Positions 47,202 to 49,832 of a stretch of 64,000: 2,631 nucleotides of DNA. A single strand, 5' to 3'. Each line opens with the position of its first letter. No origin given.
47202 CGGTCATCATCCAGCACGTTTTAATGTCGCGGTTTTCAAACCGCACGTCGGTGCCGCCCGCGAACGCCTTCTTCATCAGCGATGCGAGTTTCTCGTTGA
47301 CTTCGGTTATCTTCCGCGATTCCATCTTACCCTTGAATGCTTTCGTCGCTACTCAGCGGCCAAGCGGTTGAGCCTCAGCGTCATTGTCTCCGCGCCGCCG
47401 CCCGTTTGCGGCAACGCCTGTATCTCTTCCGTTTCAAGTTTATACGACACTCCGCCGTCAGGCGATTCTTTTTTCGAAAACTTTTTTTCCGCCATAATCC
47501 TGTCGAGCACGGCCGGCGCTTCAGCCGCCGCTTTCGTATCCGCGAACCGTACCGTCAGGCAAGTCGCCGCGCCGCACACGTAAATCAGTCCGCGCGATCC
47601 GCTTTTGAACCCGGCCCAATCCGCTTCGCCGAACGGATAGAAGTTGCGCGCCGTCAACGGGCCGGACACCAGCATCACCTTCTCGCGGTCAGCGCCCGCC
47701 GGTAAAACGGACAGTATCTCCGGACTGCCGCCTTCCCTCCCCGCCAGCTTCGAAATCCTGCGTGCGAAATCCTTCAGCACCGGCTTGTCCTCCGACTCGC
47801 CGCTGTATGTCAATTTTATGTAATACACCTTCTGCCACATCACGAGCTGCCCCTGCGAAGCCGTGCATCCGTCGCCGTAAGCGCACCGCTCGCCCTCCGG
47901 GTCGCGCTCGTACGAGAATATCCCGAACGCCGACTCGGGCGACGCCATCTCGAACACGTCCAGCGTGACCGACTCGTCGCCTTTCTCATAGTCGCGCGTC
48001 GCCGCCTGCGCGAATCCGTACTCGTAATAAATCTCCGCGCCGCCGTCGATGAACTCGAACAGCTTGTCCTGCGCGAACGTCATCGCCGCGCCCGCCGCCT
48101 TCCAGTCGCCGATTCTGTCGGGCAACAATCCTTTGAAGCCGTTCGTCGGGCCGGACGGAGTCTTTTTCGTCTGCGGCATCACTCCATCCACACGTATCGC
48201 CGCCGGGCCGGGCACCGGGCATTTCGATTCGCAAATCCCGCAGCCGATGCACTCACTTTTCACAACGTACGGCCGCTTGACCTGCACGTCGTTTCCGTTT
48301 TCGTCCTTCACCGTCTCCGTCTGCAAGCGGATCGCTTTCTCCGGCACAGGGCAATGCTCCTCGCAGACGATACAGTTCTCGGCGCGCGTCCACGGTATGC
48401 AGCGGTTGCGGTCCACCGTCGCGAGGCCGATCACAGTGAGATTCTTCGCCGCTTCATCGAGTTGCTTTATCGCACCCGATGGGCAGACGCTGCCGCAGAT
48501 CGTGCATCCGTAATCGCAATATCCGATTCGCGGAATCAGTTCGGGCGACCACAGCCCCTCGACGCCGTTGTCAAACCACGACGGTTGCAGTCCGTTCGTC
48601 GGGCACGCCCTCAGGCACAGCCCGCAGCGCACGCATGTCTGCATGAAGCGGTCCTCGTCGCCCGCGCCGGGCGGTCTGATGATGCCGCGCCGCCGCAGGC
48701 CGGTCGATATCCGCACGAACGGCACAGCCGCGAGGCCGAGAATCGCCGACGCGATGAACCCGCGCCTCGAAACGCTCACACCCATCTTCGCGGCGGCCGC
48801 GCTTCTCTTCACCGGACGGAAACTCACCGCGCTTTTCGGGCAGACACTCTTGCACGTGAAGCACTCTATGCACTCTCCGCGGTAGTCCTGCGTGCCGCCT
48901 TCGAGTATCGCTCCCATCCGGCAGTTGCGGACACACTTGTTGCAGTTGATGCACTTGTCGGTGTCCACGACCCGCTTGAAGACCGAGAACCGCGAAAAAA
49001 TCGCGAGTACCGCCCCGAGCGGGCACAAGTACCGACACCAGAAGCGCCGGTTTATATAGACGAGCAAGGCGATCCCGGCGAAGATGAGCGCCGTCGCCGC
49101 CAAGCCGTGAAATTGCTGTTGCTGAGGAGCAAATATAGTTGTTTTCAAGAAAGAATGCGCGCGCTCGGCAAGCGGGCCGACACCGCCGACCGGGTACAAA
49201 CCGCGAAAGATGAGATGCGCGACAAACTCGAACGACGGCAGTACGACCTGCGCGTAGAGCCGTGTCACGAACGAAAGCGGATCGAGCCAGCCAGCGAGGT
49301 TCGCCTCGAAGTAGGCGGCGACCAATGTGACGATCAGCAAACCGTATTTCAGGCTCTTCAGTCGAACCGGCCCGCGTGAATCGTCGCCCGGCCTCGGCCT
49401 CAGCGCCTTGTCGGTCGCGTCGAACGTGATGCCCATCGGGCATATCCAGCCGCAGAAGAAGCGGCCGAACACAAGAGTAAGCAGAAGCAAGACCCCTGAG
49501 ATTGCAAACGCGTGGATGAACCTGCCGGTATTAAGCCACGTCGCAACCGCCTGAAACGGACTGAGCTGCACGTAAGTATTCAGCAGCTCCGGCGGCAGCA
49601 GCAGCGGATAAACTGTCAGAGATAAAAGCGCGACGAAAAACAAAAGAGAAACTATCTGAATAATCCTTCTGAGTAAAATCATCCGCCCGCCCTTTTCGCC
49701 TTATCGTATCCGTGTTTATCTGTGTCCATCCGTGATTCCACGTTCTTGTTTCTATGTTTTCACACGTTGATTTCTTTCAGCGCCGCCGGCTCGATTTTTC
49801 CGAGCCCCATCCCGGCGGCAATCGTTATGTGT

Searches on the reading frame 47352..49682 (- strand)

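Call 84: search_protein_families(library=pfam, proteins=[window:47352-49682:-], max_evalue=0.00001)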
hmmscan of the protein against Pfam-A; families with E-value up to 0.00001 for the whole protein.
window:47352-49682:- (777 aa): 10 families
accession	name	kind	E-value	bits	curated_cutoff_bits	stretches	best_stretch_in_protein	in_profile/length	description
PF20244.3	DUF6599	-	1e-31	110.4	27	1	525-682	2-164/186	Family of unknown function (DUF6599)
PF12838.12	Fer4_7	-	1.3e-16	61.2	27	0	271-363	2-51/52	4Fe-4S dicluster domain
PF12801.12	Fer4_5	-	1e-15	57.9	22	2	58-97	5-44/48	4Fe-4S binding domain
PF13187.11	Fer4_9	-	2e-14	53.8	27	0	350-405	2-52/52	4Fe-4S dicluster domain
PF14697.11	Fer4_21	-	1.4e-13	51.2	35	1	238-285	2-56/59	4Fe-4S dicluster domain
PF13237.11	Fer4_10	-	2.1e-12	47.2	25.5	0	238-282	3-53/53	4Fe-4S dicluster domain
PF00037.32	Fer4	-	4.3e-12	45.7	21.1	0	238-259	2-23/24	4Fe-4S binding domain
PF12837.12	Fer4_6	-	1e-10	41.5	25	0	238-259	3-24/24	4Fe-4S binding domain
PF13484.11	Fer4_16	-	1.1e-09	39.4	30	0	350-402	2-65/66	4Fe-4S double cluster binding domain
PF12797.12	Fer4_2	-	4.8e-07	29.8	24.5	0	470-490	2-22/22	4Fe-4S binding domain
